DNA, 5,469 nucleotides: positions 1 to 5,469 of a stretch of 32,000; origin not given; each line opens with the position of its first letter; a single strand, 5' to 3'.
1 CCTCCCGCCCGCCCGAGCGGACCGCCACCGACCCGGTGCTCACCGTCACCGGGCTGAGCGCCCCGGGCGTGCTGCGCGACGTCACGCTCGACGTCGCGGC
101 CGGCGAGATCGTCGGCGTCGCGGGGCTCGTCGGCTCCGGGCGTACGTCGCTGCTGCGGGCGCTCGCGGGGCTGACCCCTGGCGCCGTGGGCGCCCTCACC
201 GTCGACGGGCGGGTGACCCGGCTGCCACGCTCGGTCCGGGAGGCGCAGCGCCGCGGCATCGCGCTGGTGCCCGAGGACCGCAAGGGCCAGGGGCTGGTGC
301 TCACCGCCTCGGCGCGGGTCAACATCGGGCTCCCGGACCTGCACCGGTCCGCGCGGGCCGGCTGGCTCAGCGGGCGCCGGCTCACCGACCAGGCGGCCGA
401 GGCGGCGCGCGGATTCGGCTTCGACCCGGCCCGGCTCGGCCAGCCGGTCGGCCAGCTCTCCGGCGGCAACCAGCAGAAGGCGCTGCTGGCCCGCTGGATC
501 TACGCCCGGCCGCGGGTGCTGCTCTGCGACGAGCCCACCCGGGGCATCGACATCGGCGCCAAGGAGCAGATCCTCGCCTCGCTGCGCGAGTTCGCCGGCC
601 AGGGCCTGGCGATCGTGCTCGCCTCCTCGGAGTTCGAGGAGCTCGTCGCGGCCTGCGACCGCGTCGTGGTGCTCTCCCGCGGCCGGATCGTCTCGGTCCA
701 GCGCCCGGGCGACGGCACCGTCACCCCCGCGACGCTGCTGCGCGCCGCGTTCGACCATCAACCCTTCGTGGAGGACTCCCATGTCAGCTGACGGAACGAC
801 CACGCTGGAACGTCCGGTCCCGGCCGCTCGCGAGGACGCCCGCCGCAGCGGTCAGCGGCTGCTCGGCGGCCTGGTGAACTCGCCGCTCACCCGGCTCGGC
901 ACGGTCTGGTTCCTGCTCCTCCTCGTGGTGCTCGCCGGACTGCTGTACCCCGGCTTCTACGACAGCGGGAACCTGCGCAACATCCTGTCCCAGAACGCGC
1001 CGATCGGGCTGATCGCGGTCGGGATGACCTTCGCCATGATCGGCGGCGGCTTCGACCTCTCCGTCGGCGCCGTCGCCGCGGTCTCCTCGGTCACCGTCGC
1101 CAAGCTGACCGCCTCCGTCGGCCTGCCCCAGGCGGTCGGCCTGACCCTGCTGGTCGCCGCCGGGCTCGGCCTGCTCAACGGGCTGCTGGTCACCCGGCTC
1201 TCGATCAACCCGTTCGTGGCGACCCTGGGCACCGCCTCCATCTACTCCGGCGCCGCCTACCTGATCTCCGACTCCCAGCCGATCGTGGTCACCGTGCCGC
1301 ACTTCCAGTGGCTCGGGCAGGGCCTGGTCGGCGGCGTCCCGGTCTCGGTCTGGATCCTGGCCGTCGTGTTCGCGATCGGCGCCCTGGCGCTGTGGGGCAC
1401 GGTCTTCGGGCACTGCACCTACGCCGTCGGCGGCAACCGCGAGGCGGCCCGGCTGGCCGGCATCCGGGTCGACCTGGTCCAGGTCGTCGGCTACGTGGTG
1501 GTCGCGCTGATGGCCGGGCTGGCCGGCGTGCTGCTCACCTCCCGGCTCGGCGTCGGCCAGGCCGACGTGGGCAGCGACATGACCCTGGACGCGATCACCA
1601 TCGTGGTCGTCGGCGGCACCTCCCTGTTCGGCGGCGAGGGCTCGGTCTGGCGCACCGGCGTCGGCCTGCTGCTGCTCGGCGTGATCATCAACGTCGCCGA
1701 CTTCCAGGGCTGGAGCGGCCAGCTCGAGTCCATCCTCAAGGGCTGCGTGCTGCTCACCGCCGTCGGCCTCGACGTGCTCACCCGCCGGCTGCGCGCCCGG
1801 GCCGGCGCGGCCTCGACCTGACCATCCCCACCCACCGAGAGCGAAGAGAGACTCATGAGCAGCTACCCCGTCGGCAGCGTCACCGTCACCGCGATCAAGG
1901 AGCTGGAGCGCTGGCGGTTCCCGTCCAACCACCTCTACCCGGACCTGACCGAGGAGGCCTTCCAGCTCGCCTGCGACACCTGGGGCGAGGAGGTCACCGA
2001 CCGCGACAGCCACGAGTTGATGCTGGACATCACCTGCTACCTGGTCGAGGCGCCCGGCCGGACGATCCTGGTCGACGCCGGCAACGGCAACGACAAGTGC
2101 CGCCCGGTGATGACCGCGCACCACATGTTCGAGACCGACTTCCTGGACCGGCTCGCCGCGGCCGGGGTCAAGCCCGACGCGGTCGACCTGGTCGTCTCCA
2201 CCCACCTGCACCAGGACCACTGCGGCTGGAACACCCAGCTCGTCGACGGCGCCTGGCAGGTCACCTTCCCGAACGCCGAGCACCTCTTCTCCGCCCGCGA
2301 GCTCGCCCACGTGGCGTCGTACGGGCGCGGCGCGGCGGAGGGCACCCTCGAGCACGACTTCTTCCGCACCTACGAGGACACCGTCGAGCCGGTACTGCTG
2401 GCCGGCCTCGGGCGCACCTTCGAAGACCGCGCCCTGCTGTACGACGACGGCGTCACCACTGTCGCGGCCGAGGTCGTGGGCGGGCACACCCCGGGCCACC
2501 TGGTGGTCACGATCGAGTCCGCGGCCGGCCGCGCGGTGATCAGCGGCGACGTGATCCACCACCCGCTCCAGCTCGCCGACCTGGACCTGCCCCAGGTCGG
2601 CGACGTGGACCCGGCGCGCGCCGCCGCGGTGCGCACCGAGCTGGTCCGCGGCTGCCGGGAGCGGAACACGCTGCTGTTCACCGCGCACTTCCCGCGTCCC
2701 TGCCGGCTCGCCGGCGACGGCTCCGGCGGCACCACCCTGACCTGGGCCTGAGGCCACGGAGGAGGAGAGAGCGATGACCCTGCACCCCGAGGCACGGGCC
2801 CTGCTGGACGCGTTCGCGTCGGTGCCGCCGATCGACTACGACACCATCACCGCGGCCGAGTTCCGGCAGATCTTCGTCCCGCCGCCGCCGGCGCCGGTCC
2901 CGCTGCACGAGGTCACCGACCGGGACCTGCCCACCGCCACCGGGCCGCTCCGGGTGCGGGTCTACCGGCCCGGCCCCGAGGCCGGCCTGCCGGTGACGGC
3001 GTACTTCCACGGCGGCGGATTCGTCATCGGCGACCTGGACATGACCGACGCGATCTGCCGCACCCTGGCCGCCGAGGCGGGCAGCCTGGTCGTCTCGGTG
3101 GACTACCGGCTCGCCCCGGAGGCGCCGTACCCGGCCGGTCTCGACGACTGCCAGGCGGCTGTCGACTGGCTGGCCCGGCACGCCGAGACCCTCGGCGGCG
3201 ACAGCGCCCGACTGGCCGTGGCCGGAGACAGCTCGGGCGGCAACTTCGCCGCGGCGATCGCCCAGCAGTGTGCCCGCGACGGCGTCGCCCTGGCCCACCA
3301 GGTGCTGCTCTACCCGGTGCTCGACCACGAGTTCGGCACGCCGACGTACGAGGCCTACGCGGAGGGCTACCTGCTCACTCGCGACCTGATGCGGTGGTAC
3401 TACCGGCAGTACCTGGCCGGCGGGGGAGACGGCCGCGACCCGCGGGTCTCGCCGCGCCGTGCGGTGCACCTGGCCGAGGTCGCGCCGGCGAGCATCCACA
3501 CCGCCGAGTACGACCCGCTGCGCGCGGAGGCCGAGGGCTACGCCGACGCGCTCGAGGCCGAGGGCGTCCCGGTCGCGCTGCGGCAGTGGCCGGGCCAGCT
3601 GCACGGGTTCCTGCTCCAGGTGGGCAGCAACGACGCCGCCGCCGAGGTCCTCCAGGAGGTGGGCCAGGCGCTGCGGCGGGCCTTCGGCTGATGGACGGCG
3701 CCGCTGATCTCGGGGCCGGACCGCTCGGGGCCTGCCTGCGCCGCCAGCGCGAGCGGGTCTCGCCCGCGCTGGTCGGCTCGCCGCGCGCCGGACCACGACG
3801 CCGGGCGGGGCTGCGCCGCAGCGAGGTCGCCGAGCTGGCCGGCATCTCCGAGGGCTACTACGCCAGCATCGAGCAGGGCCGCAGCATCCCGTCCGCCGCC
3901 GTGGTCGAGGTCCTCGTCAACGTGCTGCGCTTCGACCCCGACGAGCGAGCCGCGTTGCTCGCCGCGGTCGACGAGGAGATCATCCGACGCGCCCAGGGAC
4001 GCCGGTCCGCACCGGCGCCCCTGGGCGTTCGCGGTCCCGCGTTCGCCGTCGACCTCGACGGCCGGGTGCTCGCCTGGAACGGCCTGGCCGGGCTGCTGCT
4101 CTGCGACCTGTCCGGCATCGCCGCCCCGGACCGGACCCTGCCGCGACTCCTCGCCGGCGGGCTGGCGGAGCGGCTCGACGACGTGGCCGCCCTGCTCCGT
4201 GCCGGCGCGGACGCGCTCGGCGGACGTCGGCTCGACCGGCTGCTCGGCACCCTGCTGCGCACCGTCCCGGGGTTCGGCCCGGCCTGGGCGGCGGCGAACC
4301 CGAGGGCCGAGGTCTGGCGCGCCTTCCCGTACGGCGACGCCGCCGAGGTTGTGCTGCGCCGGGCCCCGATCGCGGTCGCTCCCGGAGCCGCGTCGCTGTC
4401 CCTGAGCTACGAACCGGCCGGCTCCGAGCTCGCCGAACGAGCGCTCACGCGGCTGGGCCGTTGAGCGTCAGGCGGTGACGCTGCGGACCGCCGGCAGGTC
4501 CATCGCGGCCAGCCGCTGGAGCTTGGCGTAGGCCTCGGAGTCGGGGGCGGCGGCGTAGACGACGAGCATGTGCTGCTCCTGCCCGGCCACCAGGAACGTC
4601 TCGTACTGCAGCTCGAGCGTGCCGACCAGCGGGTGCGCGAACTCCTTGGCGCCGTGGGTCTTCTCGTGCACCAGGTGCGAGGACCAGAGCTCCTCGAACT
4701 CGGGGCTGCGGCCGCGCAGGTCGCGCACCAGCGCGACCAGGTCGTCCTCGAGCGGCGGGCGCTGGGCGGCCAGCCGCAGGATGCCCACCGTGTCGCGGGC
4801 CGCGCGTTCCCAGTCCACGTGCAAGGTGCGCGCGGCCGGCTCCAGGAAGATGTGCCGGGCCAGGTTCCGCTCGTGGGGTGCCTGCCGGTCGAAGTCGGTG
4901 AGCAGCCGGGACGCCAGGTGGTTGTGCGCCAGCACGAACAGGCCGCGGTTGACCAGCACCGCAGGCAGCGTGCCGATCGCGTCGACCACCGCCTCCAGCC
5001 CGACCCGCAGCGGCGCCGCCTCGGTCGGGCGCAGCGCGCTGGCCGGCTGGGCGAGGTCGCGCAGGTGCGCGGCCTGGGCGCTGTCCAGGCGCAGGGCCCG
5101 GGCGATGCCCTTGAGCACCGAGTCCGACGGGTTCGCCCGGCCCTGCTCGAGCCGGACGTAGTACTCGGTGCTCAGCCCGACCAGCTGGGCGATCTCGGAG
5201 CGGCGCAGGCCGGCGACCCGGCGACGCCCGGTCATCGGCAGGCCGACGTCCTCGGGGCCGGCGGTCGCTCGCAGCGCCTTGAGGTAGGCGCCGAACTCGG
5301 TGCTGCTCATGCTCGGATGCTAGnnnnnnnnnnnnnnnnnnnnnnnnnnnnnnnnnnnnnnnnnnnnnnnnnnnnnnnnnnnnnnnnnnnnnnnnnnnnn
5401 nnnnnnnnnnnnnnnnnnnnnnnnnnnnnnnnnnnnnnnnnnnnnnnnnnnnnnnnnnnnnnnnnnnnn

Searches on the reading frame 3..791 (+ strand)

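Call 12: search_protein_families(library=pfam, proteins=[window:3-791:+], max_evalue=0.00001)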
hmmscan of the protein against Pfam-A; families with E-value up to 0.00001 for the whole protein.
window:3-791:+ (262 aa): 1 family
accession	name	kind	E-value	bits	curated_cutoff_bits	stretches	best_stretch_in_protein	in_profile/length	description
PF00005.33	ABC_tran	-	3.8e-21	76.6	25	1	24-179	1-136/137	ABC transporter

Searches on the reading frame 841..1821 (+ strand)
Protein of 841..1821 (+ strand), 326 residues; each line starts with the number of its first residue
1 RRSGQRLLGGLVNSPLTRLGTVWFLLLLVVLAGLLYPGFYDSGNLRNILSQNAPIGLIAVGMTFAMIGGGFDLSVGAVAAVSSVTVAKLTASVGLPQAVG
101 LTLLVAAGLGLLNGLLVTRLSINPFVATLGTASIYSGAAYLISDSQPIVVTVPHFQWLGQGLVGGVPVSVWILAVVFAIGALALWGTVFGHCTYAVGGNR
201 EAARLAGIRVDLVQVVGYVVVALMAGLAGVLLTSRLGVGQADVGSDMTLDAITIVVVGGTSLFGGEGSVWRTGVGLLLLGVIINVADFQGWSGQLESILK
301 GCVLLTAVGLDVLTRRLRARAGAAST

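Call 12: search_protein_families(library=pfam, proteins=[window:841-1821:+], max_evalue=0.00001)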
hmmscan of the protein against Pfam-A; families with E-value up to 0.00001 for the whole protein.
window:841-1821:+ (326 aa): 1 family
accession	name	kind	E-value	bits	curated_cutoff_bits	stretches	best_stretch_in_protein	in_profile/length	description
PF02653.21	BPD_transp_2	-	4.2e-35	121.6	26.8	1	45-307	2-268/269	Branched-chain amino acid transport system / permease component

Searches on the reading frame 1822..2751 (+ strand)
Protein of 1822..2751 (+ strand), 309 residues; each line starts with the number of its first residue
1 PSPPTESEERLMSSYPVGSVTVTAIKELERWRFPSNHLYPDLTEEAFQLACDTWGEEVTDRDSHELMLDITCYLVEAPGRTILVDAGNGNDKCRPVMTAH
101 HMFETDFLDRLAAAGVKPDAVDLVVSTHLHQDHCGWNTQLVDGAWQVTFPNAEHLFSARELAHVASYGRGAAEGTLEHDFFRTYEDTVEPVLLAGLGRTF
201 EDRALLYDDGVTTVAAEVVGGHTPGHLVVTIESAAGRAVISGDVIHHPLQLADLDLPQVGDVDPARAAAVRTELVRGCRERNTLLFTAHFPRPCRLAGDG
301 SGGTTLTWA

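Call 12: search_protein_families(library=pfam, proteins=[window:1822-2751:+], max_evalue=0.00001)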
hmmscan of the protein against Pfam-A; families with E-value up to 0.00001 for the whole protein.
window:1822-2751:+ (309 aa): 1 family
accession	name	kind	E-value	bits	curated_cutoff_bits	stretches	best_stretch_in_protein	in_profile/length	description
PF00753.33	Lactamase_B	-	4.7e-20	72.8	22.7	1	70-251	6-157/196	Metallo-beta-lactamase superfamily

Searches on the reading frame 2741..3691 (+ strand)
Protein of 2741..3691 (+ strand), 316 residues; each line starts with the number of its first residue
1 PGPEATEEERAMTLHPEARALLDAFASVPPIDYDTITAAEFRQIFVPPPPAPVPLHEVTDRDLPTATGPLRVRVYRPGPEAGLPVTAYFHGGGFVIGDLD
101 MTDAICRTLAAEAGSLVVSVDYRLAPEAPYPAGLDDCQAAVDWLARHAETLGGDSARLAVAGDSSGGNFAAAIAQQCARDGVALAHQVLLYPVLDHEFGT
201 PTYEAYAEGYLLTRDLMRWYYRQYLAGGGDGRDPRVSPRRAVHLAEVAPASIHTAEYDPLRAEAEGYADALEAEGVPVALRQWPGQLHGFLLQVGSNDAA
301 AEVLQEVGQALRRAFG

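Call 12: search_protein_families(library=pfam, proteins=[window:2741-3691:+], max_evalue=0.00001)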
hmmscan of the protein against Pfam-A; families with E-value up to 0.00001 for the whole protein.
window:2741-3691:+ (316 aa): 3 families
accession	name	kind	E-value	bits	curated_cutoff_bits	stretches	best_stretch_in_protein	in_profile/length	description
PF07859.19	Abhydrolase_3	-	2.3e-69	233.8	25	1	88-291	3-209/210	alpha/beta hydrolase fold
PF20434.5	BD-FAE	-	4.3e-19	69.3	26.8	1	80-175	10-108/215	BD-FAE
PF00135.34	COesterase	-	1.5e-13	51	27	1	70-174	86-201/515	Carboxylesterase family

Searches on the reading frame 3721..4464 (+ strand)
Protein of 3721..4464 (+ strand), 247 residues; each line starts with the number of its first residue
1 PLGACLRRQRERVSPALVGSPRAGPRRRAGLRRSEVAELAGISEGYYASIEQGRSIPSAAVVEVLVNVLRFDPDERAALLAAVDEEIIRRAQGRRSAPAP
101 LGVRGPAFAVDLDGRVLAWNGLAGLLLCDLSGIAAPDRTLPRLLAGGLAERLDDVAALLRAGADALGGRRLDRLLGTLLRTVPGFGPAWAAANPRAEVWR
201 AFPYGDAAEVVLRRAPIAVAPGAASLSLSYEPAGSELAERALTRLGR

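Call 12: search_protein_families(library=pfam, proteins=[window:3721-4464:+], max_evalue=0.00001)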
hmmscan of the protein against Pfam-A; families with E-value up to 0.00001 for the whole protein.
window:3721-4464:+ (247 aa): 3 families
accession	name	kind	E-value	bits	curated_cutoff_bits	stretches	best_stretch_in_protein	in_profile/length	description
PF13560.12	HTH_31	-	1.4e-13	51.4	27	1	2-79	2-64/64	Helix-turn-helix domain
PF01381.28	HTH_3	-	1.1e-08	35.4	23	1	26-75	5-54/55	Helix-turn-helix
PF17765.7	MLTR_LBD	-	1.8e-06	28.6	26.3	0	106-244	16-167/168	MmyB-like transcription regulator ligand binding domain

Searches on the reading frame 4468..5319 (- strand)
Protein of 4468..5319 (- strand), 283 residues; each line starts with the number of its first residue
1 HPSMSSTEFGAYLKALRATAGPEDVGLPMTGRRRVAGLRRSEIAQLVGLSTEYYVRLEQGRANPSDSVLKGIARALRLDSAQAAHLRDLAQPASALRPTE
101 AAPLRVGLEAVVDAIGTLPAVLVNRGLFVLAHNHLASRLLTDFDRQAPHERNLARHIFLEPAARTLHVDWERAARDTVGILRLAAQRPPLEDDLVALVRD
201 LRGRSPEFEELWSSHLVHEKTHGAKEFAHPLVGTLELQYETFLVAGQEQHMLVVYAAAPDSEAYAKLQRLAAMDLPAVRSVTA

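Call 12: search_protein_families(library=pfam, proteins=[window:4468-5319:-], max_evalue=0.00001)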
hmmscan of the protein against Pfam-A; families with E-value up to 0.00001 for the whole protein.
window:4468-5319:- (283 aa): 3 families
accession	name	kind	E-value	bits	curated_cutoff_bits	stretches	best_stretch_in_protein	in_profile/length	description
PF17765.7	MLTR_LBD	-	1.6e-50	171.9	26.3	1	105-270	2-168/168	MmyB-like transcription regulator ligand binding domain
PF13560.12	HTH_31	-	1e-11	45.4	27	1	8-86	1-64/64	Helix-turn-helix domain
PF01381.28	HTH_3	-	6.6e-08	32.9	23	1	36-79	8-51/55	Helix-turn-helix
